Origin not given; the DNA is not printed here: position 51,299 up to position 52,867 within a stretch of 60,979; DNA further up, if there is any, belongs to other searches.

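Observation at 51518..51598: Collagen-like Gly-X-Y stalk between the lipid anchor and the heme domain of an octaheme cytochrome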

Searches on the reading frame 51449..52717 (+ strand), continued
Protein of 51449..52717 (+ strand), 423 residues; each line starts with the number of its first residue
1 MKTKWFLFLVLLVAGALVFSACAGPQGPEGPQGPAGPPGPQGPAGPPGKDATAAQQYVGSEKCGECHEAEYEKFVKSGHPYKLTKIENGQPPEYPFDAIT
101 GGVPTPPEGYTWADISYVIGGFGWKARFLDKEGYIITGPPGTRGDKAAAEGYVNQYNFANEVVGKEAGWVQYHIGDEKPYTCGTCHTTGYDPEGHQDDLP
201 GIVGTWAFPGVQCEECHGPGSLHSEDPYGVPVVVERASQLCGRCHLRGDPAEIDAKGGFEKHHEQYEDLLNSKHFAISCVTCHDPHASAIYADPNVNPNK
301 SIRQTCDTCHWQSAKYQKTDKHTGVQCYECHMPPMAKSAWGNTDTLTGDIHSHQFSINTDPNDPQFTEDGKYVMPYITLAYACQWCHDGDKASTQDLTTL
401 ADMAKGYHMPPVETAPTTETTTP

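Call 31: fold_search(model_id=the predicted structure, library=pdb)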
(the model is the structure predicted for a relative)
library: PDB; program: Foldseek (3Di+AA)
matches with E <= 10: 33; with E <= 0.001: 8
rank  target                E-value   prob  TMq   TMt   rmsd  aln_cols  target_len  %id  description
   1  4rkm_A                2.1e-13  1.00  0.58  0.39   7.5       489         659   18  Wolinella succinogenes octaheme sulfite reductase MccA, form I (released 2015-02-04)
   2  4rkm_G                2.1e-13  1.00  0.56  0.38   7.7       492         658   18  Wolinella succinogenes octaheme sulfite reductase MccA, form I (released 2015-02-04)
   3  4rkn_C                3.7e-13  1.00  0.54  0.37   7.8       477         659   19  Wolinella succinogenes octaheme sulfite reductase MccA, form II (released 2015-02-04)
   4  6i5b_A                7.2e-13  1.00  0.48  0.43   8.7       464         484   18  Crystal Structure of Outer Cell Wall Cytochrome OcwA (released 2019-09-25)
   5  4rkn_B                9.3e-13  1.00  0.57  0.38   7.6       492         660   18  Wolinella succinogenes octaheme sulfite reductase MccA, form II (released 2015-02-04)
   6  4rkm_B                1.3e-12  1.00  0.57  0.39   7.4       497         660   19  Wolinella succinogenes octaheme sulfite reductase MccA, form I (released 2015-02-04)
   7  6i5b_B                2.5e-12  1.00  0.48  0.42   8.7       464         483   19  Crystal Structure of Outer Cell Wall Cytochrome OcwA (released 2019-09-25)
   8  6qvm_A                1.5e-09  1.00  0.41  0.27  11.3       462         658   18  Undecaheme cytochrome from S-layer of Carboxydothermus ferrireducens (released 2020-03-25)
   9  8rv0                  5.3e-01  0.05  0.17  0.15  20.1       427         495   14  Crystal structure of octaheme nitrite reductase from Trichlorobacter ammonificans in complex with nitrite (released 2024-03-27)
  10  6v0a_D                9.2e-01  0.04  0.12  0.11  19.7       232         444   14  Crystal structure of cytochrome c nitrite reductase from the bacterium Geobacter lovleyi with bound sulfate (released 2020-06-17)
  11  6lwg_A                2.8e+00  0.01  0.07  0.09  16.7       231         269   10  Crystal structure of human NEIL1(P2G, E3Q, R242) bound to duplex DNA containing guanidinohydantoin (Gh) (released 2021-06-09)
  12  5xgs_A                4.5e+00  0.02  0.06  0.06   8.4        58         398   14  Crystal structure of human WBSCR16 (released 2017-06-21)
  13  3of7                  4.5e+00  0.01  0.07  0.07  13.1       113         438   16  The Crystal Structure of Prp20p from Saccharomyces cerevisiae and Its Binding Properties to Gsp1p and Histones (released 2011-03-23)
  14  4x33_B                4.8e+00  0.02  0.06  0.08  11.2        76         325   12  Structure of the Elongator cofactor complex Kti11/Kti13 at 1.45A (released 2015-01-21)
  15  8e1j_B                5.5e+00  0.01  0.07  0.08  14.8       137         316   14  Asp1 kinase in complex with 1,5-IP8 (released 2022-11-30)
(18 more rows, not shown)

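Call 36: search_protein_representatives(alignment_id=A1)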
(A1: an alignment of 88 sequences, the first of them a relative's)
Query: 88 sequences, 420 profile positions. Proteins with E-value up to 0.001 (for the whole library): 7602; up to 1e-10: 1218; up to 1e-30: 389. The best 150 are listed.
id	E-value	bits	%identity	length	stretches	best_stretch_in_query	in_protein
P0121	0.0e+00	1540.1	-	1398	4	57-403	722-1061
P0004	3.9e-272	918.3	-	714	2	55-400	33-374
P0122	9.2e-220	745.7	-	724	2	50-391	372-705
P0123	5.3e-211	716.9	-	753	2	53-397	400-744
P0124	4.0e-204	694.2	-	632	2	54-385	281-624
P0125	1.4e-172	590.3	-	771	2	35-400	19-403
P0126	4.9e-169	578.6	-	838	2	51-406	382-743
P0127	5.6e-156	535.6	-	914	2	39-380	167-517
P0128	1.4e-146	504.7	-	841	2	52-403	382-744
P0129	5.3e-146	502.8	-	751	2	53-400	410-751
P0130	3.3e-144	496.9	-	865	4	42-222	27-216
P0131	1.0e-140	485.4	-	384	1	45-399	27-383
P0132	1.6e-138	478.1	-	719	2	54-398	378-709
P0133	1.8e-135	468.1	-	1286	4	51-239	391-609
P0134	4.4e-132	456.9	-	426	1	1-407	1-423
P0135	2.1e-130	451.4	-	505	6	24-399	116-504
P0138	3.5e-125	434.2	-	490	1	20-397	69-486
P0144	4.0e-115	401.1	-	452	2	29-398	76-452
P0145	2.2e-114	398.6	-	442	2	56-399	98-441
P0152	5.8e-106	370.9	-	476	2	55-399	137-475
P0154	3.0e-105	368.5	-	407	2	23-399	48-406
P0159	4.7e-103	361.3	-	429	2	30-398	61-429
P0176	2.3e-95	335.9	-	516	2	45-398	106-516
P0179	2.9e-94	332.3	-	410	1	8-398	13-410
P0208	2.1e-83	296.6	-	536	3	22-325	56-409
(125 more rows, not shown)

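Call 48: search_solved_structures(query=A1, max_evalue=0.001, show_alignments=3)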
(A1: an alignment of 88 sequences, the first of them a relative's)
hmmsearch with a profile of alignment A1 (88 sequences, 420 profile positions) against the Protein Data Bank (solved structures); distinct sequences matched with E-value up to 0.001: 5.
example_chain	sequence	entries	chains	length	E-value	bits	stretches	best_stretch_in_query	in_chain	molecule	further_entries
6i5b_A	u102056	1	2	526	5.3e-21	77.8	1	48-240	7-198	Uncharacterized protein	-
6qvm_A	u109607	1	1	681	9.8e-13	50.5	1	146-322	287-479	Multiheme cytochrome cf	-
4rkm_A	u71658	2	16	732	3.6e-08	35.5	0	55-84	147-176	MccA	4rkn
6r2q_A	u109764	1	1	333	4.9e-05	25.2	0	266-323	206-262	Cystathionine beta-synthase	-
3ubr_A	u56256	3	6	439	0.00048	21.9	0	266-304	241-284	Cytochrome c-552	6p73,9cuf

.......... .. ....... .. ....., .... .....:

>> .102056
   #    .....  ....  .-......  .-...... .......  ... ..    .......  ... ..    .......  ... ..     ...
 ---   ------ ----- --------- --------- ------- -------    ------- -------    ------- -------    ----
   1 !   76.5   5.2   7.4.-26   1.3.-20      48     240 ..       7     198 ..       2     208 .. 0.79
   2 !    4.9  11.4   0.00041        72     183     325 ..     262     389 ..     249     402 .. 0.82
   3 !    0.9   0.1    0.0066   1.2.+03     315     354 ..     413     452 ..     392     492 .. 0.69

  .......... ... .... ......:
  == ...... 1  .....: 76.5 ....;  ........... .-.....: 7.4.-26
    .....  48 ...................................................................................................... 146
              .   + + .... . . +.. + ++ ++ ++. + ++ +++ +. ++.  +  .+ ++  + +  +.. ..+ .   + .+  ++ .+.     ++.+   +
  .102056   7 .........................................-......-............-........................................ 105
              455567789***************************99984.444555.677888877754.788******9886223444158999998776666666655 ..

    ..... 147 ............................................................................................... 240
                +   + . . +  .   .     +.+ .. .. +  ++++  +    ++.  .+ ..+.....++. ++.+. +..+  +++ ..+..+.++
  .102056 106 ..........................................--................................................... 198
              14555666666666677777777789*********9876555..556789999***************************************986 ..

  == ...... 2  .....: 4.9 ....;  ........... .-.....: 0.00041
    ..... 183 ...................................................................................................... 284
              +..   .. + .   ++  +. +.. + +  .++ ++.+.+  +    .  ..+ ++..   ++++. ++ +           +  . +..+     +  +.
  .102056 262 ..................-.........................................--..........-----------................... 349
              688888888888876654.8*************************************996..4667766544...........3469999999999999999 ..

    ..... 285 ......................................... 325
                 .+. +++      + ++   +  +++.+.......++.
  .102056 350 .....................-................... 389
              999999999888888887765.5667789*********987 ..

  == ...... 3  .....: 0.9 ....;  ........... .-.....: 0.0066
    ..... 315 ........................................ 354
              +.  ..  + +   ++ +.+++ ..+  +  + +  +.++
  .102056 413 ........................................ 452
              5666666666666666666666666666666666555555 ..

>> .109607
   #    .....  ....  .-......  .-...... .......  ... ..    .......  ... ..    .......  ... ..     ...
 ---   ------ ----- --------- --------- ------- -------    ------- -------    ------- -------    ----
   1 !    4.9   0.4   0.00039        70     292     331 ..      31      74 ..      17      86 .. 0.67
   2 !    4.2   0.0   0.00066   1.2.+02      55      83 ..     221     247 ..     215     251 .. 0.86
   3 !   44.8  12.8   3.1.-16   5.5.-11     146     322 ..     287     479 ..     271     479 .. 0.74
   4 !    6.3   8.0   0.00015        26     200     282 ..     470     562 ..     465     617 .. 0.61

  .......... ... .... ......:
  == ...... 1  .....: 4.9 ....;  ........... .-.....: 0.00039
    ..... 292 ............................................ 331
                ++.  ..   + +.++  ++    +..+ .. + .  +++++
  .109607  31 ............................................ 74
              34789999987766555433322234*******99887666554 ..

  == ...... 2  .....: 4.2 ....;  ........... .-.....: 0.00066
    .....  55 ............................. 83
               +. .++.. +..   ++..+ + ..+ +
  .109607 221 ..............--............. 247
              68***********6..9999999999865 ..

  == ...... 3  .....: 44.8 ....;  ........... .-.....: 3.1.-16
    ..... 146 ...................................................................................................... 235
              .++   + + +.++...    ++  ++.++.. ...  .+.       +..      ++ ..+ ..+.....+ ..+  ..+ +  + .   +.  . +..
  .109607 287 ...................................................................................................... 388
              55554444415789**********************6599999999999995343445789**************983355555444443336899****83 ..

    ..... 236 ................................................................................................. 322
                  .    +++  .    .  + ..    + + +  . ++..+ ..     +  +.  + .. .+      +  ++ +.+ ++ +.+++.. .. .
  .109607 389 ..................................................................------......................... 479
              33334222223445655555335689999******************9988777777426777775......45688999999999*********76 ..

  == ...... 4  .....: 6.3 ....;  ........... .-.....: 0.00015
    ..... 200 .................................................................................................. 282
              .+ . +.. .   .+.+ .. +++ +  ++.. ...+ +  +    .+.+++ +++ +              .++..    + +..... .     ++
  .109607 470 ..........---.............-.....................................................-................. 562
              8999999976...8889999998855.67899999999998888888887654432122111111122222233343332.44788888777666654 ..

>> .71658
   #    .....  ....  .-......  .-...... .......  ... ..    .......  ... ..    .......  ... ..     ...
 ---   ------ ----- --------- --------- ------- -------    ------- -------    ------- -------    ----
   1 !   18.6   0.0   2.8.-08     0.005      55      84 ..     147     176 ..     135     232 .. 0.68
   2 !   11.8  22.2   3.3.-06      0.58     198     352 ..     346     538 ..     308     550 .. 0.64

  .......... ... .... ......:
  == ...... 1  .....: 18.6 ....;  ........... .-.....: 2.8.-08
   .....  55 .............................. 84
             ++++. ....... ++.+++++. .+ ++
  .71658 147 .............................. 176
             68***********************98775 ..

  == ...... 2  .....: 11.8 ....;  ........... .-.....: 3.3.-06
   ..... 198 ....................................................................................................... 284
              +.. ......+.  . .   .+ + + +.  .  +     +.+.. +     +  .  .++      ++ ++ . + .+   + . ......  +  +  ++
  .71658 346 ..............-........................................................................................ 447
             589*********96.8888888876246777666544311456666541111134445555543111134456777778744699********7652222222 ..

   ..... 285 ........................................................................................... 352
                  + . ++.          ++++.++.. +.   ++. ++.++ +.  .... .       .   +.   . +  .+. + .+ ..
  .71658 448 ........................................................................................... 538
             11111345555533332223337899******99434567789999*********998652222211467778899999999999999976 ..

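Call 53: find_encoding_contigs(protein=P0001, flank=1000, max_places=3)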
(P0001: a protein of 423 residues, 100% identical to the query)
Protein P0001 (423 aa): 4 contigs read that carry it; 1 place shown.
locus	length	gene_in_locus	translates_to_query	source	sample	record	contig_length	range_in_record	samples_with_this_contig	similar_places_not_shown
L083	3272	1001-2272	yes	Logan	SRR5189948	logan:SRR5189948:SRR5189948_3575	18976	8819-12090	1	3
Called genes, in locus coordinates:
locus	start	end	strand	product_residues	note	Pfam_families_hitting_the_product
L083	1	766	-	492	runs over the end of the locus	PF07730:HisKA_3, PF13581:HATPase_c_2, PF02518:HATPase_c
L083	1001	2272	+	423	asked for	PF09699:Paired_CXXCH_1 (faint), PF14522:Cytochrome_C7 (faint), PF14537:Cytochrom_c3_2 (faint), PF13435:Cytochrome_C554 (faint), PF22113:Mtrc-MtrF_II-IV_dom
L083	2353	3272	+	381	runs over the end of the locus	PF09699:Paired_CXXCH_1 (faint), PF14537:Cytochrom_c3_2 (faint), PF14522:Cytochrome_C7 (weak)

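Call 54: find_encoding_contigs(protein=P0003, flank=8000, max_places=2)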
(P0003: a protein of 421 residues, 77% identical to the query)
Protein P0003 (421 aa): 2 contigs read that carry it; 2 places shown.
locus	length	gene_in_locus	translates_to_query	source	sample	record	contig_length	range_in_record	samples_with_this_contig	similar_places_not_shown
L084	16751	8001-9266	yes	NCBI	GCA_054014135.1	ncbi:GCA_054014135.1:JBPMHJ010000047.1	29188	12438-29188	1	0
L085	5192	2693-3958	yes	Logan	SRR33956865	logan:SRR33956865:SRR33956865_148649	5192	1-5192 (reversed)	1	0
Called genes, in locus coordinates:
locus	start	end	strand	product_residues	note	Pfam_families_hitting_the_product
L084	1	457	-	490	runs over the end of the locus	PF00005:ABC_tran, PF13304:AAA_21 (weak), PF01061:ABC2_membrane, PF03379:CcmB, PF12698:ABC2_membrane_3 (weak)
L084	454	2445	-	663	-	PF00034:Cytochrom_C, PF13442:Cytochrome_CBB3, PF13620:CarboxypepD_reg (weak), PF05120:GvpG (faint)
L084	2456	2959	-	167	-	PF12773:DZR (weak), PF09297:Zn_ribbon_NUD (faint), PF13240:Zn_Ribbon_1, PF13248:Zn_ribbon_3 (weak)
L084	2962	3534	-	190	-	PF00578:AhpC-TSA, PF08534:Redoxin, PF00085:Thioredoxin, PF13905:Thioredoxin_8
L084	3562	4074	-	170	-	PF03918:CcmH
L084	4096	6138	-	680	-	PF01578:Cytochrom_C_asm, PF16327:CcmF_C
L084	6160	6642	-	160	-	PF03100:CcmE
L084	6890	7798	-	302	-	PF13240:Zn_Ribbon_1, PF13248:Zn_ribbon_3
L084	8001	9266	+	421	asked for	PF09699:Paired_CXXCH_1 (faint), PF14522:Cytochrome_C7 (faint), PF14537:Cytochrom_c3_2 (faint), PF13435:Cytochrome_C554 (faint)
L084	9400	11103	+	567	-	PF03264:Cytochrom_NNT, PF14522:Cytochrome_C7 (faint), PF13442:Cytochrome_CBB3 (faint), PF07635:PSCyt1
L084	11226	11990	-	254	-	PF20703:nSTAND1 (faint), PF00005:ABC_tran, PF13304:AAA_21 (faint), PF13401:AAA_22 (weak)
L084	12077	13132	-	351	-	PF09084:NMT1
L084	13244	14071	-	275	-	PF00528:BPD_transp_1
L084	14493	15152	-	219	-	-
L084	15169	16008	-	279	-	PF01149:Fapy_DNA_glyco, PF06831:H2TH, PF06827:zf-FPG_IleRS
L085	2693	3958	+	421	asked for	PF09699:Paired_CXXCH_1 (faint), PF14522:Cytochrome_C7 (faint), PF14537:Cytochrom_c3_2 (faint), PF13435:Cytochrome_C554 (faint)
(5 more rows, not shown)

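Call 56: list_cluster_members(proteins=[P0135, P0138, P0144, P0145, P0152, P0154, P0159, P0176, P0179, P0208])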
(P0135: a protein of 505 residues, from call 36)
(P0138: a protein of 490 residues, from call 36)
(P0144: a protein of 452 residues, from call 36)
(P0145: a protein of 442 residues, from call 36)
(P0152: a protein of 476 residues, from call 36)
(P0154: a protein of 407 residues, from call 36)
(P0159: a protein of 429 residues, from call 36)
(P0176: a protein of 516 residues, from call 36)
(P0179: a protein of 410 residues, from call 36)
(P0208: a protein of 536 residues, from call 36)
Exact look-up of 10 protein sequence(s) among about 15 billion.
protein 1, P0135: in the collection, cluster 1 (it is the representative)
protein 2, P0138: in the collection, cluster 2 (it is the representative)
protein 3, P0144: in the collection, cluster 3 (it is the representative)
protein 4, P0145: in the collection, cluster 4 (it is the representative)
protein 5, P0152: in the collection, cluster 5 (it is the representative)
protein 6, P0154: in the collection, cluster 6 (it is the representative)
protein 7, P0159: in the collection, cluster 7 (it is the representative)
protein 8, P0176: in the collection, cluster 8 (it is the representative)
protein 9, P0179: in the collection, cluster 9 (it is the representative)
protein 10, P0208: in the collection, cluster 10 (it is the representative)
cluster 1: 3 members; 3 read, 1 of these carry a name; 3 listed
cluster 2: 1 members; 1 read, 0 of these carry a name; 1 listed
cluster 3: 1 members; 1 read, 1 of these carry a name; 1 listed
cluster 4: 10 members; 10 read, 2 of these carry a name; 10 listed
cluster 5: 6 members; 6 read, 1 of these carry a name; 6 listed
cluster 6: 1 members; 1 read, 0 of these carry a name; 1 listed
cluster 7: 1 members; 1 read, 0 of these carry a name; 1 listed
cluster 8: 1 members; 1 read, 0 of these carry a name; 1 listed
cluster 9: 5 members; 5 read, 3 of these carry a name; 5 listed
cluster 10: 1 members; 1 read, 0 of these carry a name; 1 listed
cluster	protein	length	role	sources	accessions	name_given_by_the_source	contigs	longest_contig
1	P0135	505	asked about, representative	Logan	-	-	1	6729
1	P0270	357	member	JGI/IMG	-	hypothetical protein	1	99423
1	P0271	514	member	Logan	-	-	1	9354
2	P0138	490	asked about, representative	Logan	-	-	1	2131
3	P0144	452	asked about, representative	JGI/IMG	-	hypothetical protein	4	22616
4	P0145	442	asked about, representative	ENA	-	-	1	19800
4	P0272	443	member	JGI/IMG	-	hypothetical protein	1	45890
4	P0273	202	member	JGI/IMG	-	formate-dependent nitrite reductase cytochrome c552 subunit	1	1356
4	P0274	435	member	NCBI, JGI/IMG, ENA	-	-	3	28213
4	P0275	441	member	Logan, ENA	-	-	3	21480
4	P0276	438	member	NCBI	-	-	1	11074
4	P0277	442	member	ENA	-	-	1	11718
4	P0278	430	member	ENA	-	-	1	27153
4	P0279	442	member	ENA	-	-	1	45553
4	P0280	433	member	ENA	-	-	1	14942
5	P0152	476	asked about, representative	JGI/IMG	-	-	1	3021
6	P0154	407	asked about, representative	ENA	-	-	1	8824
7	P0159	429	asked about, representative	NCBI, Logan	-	-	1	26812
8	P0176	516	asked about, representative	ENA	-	-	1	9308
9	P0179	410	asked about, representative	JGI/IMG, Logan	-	hypothetical protein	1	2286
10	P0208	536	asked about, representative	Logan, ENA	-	-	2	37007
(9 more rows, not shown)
